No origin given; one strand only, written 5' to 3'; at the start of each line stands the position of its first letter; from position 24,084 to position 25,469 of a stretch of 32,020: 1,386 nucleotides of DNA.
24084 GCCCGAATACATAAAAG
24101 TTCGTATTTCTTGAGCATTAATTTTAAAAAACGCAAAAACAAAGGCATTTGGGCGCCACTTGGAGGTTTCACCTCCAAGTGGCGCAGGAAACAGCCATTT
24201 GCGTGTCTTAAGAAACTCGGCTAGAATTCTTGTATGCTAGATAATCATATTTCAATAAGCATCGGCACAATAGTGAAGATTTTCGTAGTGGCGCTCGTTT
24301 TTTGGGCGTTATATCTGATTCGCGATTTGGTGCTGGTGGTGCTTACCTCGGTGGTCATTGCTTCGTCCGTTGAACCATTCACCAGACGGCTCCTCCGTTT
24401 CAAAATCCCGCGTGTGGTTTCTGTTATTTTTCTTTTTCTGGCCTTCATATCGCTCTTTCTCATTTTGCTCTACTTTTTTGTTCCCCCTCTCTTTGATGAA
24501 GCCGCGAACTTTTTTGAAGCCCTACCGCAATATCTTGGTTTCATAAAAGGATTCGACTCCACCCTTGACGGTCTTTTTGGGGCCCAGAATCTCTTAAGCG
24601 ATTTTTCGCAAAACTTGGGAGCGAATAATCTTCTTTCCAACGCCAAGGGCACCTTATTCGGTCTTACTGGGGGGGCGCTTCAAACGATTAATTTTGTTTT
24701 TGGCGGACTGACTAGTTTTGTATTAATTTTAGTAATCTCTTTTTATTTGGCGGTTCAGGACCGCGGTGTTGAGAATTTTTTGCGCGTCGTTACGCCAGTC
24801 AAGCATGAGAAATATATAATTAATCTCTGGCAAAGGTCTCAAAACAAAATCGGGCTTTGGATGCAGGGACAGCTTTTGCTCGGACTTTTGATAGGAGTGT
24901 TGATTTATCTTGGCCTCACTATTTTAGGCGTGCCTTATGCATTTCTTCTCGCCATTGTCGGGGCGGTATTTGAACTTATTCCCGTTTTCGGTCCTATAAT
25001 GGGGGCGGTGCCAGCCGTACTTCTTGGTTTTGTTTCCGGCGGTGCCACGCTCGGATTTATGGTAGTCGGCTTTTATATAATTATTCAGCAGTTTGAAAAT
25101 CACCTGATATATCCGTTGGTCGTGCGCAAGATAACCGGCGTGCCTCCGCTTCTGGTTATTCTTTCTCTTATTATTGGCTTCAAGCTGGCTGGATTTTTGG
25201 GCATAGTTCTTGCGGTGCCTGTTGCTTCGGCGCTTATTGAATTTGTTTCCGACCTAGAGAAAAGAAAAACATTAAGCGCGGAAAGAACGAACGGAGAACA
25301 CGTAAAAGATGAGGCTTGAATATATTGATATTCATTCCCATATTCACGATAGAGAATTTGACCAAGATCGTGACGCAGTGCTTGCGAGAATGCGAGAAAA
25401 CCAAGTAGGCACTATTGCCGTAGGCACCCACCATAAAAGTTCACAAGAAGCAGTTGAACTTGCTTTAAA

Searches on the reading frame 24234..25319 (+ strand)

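Call 42: search_protein_families(library=pfam, proteins=[window:24234-25319:+], max_evalue=0.001)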
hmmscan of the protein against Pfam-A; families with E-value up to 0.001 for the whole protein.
window:24234-25319:+ (361 aa): 1 family
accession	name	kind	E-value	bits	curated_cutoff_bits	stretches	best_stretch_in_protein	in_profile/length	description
PF01594.21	AI-2E_transport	-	4e-56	191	34.3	1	16-340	4-325/327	AI-2E family transporter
